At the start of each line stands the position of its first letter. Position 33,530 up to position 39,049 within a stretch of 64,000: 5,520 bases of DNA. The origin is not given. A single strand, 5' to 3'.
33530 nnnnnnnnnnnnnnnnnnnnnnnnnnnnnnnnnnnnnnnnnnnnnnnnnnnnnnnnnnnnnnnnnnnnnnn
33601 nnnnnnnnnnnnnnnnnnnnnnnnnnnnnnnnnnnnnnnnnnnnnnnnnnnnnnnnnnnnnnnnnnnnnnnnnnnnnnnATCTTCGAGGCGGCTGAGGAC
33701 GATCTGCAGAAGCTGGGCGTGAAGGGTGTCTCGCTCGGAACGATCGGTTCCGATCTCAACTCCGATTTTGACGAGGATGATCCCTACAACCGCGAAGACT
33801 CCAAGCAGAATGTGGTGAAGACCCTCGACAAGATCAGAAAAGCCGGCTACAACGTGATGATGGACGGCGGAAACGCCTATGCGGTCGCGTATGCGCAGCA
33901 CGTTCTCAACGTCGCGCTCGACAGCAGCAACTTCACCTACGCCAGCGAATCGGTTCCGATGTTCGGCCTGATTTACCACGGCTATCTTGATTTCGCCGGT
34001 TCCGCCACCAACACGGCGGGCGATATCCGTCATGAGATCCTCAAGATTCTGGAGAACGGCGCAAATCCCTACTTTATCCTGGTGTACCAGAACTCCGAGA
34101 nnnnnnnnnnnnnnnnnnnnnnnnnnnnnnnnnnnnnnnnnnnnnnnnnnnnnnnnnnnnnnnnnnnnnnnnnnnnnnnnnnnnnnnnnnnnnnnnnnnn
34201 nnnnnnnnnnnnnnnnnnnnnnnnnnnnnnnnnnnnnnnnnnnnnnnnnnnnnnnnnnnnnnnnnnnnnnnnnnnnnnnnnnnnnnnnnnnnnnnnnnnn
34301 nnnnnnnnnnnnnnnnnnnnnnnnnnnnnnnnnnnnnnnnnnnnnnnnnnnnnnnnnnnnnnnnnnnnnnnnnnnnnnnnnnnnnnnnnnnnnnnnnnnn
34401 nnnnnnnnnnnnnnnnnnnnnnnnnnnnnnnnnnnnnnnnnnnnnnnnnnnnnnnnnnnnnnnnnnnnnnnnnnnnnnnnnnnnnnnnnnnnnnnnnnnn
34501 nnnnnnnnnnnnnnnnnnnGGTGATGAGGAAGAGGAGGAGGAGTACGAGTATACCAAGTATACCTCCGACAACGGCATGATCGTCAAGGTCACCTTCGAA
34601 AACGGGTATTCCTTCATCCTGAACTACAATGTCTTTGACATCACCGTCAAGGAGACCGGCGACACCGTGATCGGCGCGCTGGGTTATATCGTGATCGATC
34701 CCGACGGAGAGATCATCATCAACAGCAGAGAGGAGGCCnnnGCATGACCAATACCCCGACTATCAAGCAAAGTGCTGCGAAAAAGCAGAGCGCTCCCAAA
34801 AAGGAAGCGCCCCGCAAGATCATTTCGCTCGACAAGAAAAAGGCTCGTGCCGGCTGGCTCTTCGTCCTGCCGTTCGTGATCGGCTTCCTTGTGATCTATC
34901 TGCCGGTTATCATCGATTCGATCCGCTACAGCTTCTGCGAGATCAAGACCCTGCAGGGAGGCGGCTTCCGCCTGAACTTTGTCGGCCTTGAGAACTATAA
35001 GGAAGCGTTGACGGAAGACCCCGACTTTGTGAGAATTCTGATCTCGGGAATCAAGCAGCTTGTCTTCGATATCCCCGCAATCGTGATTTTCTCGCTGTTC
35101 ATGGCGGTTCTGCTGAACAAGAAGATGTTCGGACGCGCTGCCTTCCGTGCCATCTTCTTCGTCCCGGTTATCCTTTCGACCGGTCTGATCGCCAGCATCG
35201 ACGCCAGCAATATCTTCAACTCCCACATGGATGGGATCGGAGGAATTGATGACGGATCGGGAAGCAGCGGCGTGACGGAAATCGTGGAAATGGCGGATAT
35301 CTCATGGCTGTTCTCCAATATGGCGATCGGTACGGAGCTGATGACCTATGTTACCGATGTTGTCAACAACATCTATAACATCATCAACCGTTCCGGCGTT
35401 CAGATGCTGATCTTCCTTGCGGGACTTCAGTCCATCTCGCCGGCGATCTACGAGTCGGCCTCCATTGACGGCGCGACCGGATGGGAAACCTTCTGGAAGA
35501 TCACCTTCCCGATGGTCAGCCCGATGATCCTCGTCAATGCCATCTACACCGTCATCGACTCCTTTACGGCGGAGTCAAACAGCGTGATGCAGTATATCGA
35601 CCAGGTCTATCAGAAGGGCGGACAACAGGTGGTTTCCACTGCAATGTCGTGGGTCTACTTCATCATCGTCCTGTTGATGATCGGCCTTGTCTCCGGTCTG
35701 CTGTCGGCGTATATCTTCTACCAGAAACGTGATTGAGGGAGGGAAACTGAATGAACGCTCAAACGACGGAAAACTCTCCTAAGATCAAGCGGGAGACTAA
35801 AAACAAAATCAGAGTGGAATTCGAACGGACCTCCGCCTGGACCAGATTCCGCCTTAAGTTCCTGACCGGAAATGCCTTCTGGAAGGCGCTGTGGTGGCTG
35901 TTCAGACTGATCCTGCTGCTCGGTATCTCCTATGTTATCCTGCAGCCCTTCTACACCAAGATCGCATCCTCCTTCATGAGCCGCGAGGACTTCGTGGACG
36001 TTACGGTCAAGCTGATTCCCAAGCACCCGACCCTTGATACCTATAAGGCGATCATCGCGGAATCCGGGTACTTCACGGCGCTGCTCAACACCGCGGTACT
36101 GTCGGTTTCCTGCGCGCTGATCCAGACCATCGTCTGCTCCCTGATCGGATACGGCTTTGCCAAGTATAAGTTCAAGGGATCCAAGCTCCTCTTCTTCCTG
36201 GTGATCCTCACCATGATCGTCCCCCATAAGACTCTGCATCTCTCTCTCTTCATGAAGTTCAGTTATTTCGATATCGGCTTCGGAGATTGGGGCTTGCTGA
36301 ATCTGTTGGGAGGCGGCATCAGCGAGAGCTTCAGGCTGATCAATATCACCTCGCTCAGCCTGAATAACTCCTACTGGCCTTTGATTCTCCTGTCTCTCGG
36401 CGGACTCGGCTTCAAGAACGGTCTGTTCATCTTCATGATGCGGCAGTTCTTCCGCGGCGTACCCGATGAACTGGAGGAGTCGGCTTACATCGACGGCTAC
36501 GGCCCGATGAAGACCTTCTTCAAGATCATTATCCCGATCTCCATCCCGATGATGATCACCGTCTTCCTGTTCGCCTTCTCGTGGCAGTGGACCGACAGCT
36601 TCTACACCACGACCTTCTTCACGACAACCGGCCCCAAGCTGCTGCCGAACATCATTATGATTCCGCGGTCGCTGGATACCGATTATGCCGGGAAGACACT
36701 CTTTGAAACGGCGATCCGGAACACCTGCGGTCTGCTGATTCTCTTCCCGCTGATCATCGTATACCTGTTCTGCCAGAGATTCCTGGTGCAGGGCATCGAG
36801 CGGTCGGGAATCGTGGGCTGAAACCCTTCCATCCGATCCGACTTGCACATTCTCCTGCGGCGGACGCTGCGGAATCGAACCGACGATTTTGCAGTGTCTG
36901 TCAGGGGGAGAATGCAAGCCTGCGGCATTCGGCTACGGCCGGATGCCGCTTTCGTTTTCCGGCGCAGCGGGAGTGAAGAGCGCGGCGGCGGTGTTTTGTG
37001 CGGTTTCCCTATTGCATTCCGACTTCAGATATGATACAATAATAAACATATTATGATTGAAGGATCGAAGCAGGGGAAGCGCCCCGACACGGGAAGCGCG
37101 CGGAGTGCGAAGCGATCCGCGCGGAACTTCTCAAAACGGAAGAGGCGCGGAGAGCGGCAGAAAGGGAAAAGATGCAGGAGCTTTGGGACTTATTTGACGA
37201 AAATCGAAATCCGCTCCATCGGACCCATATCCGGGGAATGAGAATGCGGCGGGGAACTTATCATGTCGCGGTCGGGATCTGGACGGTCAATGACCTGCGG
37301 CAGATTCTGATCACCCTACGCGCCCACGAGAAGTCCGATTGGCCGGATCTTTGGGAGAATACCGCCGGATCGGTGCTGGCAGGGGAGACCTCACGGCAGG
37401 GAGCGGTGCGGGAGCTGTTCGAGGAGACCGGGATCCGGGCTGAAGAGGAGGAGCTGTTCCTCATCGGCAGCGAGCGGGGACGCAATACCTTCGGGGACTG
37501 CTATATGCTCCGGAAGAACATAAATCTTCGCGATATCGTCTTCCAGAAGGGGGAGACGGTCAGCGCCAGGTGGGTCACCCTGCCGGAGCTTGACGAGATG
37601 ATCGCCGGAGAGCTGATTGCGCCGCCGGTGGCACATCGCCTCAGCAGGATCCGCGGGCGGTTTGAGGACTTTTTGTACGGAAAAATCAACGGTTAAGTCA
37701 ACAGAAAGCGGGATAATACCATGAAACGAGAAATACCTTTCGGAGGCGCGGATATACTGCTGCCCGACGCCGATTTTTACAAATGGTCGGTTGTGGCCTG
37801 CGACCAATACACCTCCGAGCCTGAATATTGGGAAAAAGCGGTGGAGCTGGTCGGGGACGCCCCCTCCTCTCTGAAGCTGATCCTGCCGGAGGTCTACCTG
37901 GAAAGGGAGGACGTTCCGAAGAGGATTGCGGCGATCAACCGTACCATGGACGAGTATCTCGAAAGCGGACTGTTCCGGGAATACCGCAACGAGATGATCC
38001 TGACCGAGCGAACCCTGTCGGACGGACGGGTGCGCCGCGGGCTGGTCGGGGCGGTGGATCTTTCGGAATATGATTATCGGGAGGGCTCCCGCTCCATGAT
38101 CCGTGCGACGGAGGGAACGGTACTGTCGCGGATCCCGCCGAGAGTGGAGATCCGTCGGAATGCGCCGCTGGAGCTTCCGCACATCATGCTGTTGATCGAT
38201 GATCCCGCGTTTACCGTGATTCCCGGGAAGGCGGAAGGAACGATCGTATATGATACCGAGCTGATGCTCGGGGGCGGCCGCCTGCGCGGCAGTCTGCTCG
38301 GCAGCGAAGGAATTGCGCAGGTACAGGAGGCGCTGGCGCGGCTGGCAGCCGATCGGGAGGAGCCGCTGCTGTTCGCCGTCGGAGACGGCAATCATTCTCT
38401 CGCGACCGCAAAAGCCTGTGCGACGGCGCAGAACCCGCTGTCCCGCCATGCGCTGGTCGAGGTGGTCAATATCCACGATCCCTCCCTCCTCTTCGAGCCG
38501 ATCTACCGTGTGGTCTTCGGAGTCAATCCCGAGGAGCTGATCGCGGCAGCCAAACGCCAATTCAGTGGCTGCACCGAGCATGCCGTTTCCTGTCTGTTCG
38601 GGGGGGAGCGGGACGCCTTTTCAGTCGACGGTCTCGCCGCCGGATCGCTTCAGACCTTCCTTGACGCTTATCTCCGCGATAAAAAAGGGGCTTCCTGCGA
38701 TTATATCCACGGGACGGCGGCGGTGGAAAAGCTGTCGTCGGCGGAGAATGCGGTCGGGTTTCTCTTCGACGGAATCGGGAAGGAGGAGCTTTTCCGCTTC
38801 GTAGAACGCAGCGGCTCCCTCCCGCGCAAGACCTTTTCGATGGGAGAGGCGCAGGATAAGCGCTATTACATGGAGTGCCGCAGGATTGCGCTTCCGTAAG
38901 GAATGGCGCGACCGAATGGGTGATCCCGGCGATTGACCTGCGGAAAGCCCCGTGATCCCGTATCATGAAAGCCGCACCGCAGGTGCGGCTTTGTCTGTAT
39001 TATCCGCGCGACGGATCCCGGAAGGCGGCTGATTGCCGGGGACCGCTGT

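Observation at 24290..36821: Seven-gene sugar-type ABC locus with two permease pairs, one giant binding protein, an NHL/TPR/Yip1 membrane protein and an 1108-aa unknown, but no ATPase, regulator or recognisable glycosidase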

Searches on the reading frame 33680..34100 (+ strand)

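Call 89: search_protein_families(library=pfam, proteins=[window:33680-34100:+], max_evalue=1)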
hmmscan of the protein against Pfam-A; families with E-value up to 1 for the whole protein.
window:33680-34100:+ (140 aa): 1 family
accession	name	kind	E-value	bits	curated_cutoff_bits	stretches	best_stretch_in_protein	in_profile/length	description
PF18952.6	DUF5696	-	1.1e-40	140.2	25.6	1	6-139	395-528/612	Family of unknown function (DUF5696)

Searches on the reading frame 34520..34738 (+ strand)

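Call 55: search_protein_families(library=pfam, proteins=[window:34520-34738:+], max_evalue=5)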
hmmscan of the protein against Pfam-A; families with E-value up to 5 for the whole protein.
window:34520-34738:+ (73 aa): 2 families
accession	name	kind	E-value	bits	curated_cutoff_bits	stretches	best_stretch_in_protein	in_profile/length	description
PF18952.6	DUF5696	-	0.015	14.2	25.6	1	11-45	570-604/612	Family of unknown function (DUF5696)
PF06289.16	FlbD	-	0.072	13.1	24.7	1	22-51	2-30/59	Flagellar and Swarming motility proteins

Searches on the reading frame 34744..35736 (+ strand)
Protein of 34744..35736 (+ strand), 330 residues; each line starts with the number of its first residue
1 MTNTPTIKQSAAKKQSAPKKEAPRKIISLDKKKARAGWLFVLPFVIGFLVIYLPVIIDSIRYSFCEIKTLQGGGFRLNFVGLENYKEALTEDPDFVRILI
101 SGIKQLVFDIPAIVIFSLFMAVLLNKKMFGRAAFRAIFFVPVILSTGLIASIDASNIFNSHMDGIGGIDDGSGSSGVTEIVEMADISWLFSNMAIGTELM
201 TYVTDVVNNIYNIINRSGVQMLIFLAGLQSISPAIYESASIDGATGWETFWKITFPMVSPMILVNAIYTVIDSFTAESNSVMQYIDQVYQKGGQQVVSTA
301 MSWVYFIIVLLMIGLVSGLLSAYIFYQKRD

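Call 3: search_protein_families(library=pfam, proteins=[window:34744-35736:+], max_evalue=0.01)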
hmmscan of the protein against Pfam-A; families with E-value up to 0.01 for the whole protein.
window:34744-35736:+ (330 aa): 1 family
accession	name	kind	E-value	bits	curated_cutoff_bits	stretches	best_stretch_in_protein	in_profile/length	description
PF00528.27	BPD_transp_1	-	1.5e-09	38.3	26.4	1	221-316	69-168/184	Binding-protein-dependent transport system inner membrane component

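Call 4: search_protein_families(library=ncbifam, proteins=[window:34744-35736:+], max_evalue=0.01)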
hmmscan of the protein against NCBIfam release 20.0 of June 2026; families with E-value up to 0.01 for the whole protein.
window:34744-35736:+ (330 aa): 9 families
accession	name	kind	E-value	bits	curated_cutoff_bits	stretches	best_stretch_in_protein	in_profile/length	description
NF007852.0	PRK10561.1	equivalog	3e-11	43.7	335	1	37-292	14-257/295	sn-glycerol-3-phosphate ABC transporter permease UgpA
NF040932.1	ABC_arch_GlcU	equivalog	2.6e-07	30.5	340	1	206-274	137-202/272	glucose ABC transporter permease GlcU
NF008232.0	PRK10999.1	equivalog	2.3e-06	26.6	392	1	221-299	390-463/520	maltose ABC transporter permease MalF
NF040931.1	ABC_arch_GlcT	equivalog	5e-06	26.4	360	1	43-274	4-212/278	glucose ABC transporter permease GlcT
NF008231.0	PRK10998.1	equivalog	0.00018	21.2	261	1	228-275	181-228/296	maltose ABC transporter permease MalG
TIGR01581.1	Mo_ABC_porter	hypoth_equivalog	0.00035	20.1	210.3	1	224-271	122-169/225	ABC transporter permease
TIGR00969.1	3a0106s02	subfamily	0.00036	20.1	240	1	228-269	166-207/272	sulfate ABC transporter permease subunit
TIGR03262.1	PhnU2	equivalog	0.00059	18.6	593.25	1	220-270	148-197/546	putative 2-aminoethylphosphonate ABC transporter permease subunit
NF011624.0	PRK15050.1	equivalog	0.0078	15.4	247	0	224-269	180-225/297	2-aminoethylphosphonate ABC transporter permease subunit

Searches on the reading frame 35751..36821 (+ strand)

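Call 3: search_protein_families(library=pfam, proteins=[window:35751-36821:+], max_evalue=0.01)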
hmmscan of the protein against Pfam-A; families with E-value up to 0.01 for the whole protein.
window:35751-36821:+ (356 aa): 1 family
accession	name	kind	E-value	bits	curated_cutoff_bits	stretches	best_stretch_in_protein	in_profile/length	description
PF00528.27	BPD_transp_1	-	5.2e-14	52.8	26.4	1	131-350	3-183/184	Binding-protein-dependent transport system inner membrane component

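Call 4: search_protein_families(library=ncbifam, proteins=[window:35751-36821:+], max_evalue=0.01)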
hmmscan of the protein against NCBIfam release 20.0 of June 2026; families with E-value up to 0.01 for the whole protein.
window:35751-36821:+ (356 aa): 17 families
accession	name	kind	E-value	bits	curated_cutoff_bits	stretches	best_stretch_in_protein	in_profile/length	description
NF008210.0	PRK10973.1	equivalog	1.3e-19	71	297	2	199-349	136-276/281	sn-glycerol-3-phosphate ABC transporter permease UgpE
NF040932.1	ABC_arch_GlcU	equivalog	3.8e-17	62.8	340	2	199-350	124-265/272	glucose ABC transporter permease GlcU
NF008231.0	PRK10998.1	equivalog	3.2e-14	53.2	261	1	206-354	157-294/296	maltose ABC transporter permease MalG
NF007047.0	PRK09500.1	equivalog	6.5e-10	39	326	1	92-183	41-132/257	spermidine/putrescine ABC transporter permease PotC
TIGR01581.1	Mo_ABC_porter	hypoth_equivalog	2.7e-09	36.8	210.3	1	226-277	118-169/225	ABC transporter permease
NF040839.1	tungstate_WtpB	equivalog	1.1e-07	31.8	340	1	92-276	27-190/251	tungstate ABC transporter permease WtpB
NF007044.0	PRK09497.1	equivalog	6e-07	29.2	348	1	61-312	21-250/285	spermidine/putrescine ABC transporter permease PotB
TIGR02139.1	permease_CysT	equivalog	6.1e-07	29.3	246.1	1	234-322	155-244/265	sulfate ABC transporter permease subunit CysT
NF007852.0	PRK10561.1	equivalog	2e-06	27.9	335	1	94-337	55-283/295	sn-glycerol-3-phosphate ABC transporter permease UgpA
TIGR02141.1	modB_ABC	equivalog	2.2e-06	27.4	182.6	1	118-277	7-146/208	molybdate ABC transporter permease subunit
NF007889.0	PRK10592.1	equivalog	1.8e-05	24.5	476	1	234-303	163-231/281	putrescine ABC transporter permease PotI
TIGR00974.1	3a0107s02c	equivalog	2.7e-05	23.5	193.45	0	232-275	150-193/272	phosphate ABC transporter permease PstA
NF006939.0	PRK09421.1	equivalog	0.0004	19.8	262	1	114-289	18-171/230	molybdate ABC transporter permease subunit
NF008232.0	PRK10999.1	equivalog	0.00069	18.5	392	1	211-298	377-461/520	maltose ABC transporter permease MalF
NF040931.1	ABC_arch_GlcT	equivalog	0.0013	18.5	360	1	87-286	31-220/278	glucose ABC transporter permease GlcT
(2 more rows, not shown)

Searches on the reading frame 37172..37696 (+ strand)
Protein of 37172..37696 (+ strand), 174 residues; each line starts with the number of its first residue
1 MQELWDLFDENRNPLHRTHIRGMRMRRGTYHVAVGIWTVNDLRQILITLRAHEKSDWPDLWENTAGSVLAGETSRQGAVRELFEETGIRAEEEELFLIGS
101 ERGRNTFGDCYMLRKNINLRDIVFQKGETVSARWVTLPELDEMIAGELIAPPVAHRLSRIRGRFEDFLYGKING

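Call 10: search_protein_families(library=pfam, proteins=[window:37172-37696:+], max_evalue=0.001)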
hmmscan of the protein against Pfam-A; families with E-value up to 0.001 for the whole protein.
window:37172-37696:+ (174 aa): 1 family
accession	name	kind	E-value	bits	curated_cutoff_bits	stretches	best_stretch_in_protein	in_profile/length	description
PF00293.34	NUDIX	-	1.2e-15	58.1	21.1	1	30-142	2-119/134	NUDIX domain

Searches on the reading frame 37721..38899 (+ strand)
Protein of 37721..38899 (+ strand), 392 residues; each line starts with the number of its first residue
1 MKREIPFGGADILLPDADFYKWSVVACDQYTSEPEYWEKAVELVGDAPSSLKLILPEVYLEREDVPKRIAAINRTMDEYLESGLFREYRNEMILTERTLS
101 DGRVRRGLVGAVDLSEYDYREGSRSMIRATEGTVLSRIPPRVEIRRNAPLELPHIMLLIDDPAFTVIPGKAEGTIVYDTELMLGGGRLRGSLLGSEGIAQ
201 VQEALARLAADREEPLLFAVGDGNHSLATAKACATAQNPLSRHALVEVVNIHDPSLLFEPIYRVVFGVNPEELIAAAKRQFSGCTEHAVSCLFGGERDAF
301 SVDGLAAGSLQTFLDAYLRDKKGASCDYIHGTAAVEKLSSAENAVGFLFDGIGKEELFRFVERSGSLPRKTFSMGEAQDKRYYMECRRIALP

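Call 10: search_protein_families(library=pfam, proteins=[window:37721-38899:+], max_evalue=0.001)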
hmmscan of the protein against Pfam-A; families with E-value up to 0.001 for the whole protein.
window:37721-38899:+ (392 aa): 1 family
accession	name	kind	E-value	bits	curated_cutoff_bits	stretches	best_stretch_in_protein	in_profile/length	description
PF06245.16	DUF1015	-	1.2e-55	189.2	25.8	1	15-297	10-302/325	Protein of unknown function (DUF1015)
